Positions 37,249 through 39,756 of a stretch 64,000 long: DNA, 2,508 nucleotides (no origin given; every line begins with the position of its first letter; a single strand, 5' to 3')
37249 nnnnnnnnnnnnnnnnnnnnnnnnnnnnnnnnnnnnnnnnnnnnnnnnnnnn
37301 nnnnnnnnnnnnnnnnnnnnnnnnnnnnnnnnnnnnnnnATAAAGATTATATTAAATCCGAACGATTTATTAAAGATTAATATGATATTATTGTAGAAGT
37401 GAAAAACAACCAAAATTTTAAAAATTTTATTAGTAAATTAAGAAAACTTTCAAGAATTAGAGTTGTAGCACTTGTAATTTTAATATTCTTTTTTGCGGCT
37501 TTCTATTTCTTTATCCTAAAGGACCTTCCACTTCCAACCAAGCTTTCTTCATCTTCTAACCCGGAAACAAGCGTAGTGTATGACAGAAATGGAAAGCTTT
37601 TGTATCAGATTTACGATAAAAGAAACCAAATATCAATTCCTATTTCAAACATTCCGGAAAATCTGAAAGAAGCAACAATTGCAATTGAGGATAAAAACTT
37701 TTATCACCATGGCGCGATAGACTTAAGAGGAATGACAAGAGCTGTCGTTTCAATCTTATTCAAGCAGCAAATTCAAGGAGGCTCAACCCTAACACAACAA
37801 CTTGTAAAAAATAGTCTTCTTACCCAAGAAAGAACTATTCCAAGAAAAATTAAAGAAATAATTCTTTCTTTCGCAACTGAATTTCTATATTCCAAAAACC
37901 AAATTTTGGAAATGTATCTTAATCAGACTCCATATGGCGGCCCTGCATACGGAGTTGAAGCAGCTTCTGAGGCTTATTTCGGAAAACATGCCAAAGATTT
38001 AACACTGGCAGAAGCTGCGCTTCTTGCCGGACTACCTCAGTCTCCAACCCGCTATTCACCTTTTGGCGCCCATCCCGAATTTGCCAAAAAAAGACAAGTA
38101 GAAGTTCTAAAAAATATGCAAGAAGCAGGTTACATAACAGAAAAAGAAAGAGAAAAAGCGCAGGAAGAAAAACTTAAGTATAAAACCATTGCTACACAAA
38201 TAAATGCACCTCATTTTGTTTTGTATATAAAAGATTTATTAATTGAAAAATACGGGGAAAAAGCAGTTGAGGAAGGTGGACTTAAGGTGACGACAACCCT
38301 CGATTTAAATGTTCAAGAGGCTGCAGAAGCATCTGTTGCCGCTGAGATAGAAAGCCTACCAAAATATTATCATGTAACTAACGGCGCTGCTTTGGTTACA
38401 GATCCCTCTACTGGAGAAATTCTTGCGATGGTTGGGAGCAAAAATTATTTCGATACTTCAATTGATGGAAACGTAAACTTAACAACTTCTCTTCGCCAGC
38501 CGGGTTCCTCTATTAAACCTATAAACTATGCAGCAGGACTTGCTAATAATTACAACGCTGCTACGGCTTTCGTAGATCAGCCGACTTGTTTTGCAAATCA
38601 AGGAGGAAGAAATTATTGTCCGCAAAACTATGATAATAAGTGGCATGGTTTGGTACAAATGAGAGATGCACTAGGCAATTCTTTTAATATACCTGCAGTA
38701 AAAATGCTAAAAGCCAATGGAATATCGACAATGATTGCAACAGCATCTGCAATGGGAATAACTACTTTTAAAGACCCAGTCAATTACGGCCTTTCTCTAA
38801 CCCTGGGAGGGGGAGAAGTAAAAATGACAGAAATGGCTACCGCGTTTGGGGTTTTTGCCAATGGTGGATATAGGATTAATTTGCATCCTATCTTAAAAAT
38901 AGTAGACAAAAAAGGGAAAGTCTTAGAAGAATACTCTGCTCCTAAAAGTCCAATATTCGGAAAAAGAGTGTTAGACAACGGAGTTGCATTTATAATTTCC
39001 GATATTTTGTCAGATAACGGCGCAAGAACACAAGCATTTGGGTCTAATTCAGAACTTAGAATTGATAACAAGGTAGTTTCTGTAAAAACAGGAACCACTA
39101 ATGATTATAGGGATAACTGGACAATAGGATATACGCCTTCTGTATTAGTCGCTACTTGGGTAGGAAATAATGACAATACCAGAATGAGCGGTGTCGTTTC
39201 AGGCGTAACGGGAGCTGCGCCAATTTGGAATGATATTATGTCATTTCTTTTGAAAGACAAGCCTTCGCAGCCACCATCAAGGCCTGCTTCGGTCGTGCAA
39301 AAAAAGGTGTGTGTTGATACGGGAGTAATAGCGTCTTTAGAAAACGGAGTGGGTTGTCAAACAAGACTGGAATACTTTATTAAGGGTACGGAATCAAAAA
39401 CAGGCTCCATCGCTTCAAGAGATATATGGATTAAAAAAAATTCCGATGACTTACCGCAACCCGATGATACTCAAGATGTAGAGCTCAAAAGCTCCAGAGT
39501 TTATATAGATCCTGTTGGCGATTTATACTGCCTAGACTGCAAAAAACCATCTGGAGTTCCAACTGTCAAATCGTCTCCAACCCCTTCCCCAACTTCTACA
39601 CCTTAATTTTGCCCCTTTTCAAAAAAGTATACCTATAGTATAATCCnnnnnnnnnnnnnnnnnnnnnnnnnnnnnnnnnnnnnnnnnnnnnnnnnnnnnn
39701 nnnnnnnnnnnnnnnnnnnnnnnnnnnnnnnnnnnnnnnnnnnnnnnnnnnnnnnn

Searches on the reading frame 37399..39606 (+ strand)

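Call 7: search_protein_families(library=pfam, proteins=[window:37399-39606:+], max_evalue=0.01)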
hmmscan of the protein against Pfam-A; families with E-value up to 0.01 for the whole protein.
window:37399-39606:+ (735 aa): 2 families
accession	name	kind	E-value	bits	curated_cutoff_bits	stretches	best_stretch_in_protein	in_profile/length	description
PF00912.28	Transgly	-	6.4e-62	208.6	27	1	65-241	2-178/178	Transglycosylase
PF00905.27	Transpeptidase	-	7.1e-23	81.7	22.1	1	329-614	1-298/299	Penicillin binding protein transpeptidase domain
